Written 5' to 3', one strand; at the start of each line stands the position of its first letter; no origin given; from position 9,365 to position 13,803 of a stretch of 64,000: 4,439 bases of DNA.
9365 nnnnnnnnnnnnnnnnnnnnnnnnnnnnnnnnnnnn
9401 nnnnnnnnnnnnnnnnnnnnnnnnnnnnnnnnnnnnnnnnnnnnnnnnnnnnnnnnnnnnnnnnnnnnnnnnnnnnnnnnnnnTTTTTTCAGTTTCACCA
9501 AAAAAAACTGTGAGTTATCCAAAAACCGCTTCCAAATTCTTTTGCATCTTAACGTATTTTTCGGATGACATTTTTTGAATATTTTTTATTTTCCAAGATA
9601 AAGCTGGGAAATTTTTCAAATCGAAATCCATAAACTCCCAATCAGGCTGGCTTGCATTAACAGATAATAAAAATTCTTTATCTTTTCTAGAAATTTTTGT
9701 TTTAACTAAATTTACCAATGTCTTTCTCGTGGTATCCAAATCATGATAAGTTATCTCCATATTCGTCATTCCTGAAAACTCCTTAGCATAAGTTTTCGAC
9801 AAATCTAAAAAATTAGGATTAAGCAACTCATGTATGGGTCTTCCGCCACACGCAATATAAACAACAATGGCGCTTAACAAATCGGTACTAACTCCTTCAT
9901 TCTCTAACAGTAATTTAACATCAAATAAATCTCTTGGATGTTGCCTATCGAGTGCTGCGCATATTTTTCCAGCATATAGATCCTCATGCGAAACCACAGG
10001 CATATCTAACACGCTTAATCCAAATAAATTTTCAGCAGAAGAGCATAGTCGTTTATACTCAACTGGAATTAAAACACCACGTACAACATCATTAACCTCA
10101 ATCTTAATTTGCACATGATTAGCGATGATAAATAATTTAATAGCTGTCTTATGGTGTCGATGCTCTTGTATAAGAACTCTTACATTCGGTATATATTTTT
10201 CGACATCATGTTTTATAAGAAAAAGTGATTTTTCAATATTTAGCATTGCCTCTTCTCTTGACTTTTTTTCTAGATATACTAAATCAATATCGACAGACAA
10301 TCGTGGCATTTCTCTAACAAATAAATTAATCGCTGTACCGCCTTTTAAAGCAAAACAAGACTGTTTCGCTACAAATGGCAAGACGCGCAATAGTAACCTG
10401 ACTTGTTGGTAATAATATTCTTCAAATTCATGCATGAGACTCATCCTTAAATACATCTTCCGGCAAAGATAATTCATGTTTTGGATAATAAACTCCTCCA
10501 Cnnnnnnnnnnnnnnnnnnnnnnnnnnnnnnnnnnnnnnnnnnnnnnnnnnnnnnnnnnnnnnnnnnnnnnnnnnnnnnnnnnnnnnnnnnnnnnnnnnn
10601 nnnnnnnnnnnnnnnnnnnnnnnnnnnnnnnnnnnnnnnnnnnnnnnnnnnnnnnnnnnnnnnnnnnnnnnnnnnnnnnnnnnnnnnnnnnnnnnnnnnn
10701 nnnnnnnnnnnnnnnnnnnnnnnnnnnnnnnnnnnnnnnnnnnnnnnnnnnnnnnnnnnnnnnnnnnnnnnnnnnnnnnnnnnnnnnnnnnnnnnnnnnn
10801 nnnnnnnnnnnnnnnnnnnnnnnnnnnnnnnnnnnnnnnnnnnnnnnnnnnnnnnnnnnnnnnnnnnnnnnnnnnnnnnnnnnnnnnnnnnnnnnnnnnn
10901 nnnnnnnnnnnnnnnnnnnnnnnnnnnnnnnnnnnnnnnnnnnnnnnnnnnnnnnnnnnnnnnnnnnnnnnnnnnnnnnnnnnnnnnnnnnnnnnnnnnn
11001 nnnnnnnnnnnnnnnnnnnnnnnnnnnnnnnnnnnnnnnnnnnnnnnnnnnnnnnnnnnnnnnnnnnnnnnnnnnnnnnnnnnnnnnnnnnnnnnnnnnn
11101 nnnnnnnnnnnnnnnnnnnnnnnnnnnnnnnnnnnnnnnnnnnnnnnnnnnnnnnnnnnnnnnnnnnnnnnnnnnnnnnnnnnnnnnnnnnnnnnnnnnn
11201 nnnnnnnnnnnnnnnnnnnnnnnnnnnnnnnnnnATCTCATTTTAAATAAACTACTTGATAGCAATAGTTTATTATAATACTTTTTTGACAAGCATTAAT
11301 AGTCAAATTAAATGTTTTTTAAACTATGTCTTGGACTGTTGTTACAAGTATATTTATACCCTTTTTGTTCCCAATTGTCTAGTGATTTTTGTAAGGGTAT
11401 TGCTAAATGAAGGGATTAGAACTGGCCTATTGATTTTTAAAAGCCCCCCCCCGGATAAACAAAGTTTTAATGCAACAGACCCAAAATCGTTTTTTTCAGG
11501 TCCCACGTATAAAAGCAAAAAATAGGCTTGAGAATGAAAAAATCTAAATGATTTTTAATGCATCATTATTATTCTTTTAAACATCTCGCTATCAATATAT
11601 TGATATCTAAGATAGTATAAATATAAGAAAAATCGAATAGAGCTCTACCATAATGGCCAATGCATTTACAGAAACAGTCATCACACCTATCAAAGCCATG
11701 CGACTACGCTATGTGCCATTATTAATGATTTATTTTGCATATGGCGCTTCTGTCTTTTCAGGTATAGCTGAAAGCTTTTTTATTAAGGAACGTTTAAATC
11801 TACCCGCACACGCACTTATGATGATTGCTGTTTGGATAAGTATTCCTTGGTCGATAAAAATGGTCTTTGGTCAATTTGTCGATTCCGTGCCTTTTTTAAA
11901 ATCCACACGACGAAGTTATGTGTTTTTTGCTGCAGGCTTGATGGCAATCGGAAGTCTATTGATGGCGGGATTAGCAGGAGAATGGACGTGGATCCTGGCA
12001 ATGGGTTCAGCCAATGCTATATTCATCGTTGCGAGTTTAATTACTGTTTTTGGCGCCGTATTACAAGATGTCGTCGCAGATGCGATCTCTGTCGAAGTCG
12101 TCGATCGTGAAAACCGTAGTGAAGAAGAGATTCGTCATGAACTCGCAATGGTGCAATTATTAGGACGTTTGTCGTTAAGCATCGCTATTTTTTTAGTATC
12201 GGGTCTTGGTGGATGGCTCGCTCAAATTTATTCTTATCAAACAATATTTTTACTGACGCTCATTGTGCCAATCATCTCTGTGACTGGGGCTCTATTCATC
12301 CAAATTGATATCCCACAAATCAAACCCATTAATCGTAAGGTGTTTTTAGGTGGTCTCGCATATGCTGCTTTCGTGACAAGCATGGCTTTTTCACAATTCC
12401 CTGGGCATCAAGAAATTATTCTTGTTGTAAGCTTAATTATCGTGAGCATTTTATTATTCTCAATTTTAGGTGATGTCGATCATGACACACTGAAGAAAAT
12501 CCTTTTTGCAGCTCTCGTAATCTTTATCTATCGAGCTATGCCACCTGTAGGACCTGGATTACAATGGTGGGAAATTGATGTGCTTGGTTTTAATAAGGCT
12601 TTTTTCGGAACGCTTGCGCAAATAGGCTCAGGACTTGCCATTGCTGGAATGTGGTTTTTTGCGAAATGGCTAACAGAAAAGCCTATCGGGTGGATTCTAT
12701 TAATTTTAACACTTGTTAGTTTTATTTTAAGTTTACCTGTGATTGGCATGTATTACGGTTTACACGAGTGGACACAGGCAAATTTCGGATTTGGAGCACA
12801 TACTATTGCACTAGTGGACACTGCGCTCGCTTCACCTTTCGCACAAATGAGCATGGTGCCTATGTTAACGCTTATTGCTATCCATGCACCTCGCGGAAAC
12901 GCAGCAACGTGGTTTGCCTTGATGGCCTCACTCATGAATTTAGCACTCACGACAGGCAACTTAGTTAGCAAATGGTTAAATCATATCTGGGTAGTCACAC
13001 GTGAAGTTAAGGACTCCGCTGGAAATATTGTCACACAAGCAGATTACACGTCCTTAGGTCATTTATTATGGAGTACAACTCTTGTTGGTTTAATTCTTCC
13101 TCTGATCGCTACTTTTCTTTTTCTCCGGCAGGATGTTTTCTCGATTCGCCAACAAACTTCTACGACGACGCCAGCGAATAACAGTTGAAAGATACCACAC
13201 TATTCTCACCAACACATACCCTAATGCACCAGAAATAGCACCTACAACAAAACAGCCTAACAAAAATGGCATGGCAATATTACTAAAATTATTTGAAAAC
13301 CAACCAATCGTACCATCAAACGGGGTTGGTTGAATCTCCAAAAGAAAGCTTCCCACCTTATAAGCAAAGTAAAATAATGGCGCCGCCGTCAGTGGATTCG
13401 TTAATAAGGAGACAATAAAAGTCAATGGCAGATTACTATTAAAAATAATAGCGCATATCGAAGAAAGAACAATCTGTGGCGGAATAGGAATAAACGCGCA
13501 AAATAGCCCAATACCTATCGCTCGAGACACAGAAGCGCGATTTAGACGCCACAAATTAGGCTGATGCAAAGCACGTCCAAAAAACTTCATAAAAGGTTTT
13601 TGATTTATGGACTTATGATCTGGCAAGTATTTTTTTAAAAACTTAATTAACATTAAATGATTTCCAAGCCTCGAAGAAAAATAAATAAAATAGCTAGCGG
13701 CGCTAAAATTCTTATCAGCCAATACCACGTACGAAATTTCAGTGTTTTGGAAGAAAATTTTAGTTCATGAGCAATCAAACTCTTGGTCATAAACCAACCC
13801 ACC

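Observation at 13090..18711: Five-gene operon coupling an indoleamine 2,3-dioxygenase homologue to two amino-acid transporters and a secreted acid-sphingomyelinase-like phosphoesterase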

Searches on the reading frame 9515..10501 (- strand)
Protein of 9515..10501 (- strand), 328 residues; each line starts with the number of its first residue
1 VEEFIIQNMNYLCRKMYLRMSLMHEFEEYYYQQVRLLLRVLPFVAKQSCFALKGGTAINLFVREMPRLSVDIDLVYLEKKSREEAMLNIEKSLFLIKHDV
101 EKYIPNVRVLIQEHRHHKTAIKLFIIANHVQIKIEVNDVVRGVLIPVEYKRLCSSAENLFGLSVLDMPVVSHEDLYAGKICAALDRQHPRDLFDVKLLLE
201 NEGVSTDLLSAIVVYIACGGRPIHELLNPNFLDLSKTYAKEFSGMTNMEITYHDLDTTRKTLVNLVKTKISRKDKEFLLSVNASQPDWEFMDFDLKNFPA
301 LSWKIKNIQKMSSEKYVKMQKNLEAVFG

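Call 87: search_protein_families(library=pfam, proteins=[window:9515-10501:-], max_evalue=0.0001)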
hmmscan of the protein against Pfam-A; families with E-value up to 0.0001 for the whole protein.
window:9515-10501:- (328 aa): 1 family
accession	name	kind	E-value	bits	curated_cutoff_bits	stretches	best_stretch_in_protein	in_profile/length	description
PF08843.17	AbiEii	-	1.1e-33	117.6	22.5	1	35-247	1-192/238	Nucleotidyl transferase AbiEii toxin, Type IV TA system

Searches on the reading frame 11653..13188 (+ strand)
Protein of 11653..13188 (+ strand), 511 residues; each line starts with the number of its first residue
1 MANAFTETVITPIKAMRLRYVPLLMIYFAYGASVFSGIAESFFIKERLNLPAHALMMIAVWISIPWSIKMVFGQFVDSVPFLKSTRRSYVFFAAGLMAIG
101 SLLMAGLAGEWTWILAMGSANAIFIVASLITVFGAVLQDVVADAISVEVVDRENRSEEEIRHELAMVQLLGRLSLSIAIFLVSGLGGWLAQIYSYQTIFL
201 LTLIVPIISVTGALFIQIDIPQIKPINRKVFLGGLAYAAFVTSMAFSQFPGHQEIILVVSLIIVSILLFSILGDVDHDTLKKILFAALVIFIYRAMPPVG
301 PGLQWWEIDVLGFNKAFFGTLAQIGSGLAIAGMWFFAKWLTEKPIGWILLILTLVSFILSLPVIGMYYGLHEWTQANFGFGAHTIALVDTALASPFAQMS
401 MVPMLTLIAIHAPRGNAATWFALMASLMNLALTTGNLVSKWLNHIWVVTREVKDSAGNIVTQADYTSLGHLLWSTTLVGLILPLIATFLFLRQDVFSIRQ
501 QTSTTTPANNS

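Call 3: search_protein_families(library=pfam, proteins=[window:11653-13188:+], max_evalue=0.01)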
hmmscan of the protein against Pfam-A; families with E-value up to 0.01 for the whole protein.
window:11653-13188:+ (511 aa): 2 families
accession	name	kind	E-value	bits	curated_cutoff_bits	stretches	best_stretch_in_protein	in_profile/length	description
PF03092.22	BT1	-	3.7e-28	98.9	22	1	34-496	6-418/432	BT1 family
PF07690.21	MFS_1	-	0.00054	19.4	33.4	1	26-431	6-342/347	Major Facilitator Superfamily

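Call 4: search_protein_families(library=ncbifam, proteins=[window:11653-13188:+], max_evalue=0.01)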
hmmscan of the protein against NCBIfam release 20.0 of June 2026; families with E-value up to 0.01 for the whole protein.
window:11653-13188:+ (511 aa): 1 family
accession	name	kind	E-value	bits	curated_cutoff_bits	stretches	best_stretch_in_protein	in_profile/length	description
TIGR00788.1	fbt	subfamily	1.6e-16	60.3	216.4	1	24-472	32-440/468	folate/biopterin family MFS transporter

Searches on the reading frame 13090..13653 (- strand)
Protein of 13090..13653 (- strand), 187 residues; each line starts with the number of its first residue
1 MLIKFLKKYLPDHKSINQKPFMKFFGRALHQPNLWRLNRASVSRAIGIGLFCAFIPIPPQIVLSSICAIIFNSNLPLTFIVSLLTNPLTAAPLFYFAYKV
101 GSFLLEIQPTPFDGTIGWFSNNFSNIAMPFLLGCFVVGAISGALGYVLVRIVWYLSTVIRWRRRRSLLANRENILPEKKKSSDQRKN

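Call 3: search_protein_families(library=pfam, proteins=[window:13090-13653:-], max_evalue=0.01)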
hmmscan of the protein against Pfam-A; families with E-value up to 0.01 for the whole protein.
window:13090-13653:- (187 aa): 1 family
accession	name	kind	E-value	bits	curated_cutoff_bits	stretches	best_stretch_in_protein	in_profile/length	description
PF09835.14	DUF2062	-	1.9e-40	138.6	27.4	1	23-162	2-147/147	Uncharacterized protein conserved in bacteria (DUF2062)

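Call 4: search_protein_families(library=ncbifam, proteins=[window:13090-13653:-], max_evalue=0.01)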
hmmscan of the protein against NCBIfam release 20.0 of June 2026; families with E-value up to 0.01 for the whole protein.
window:13090-13653:- (187 aa): 1 family
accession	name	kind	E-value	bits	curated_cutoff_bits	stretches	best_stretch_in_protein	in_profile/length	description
NF047382.1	T4SS_eff_BspA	equivalog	4.6e-05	23.3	300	1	41-163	45-172/179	type IV secretion system effector BspA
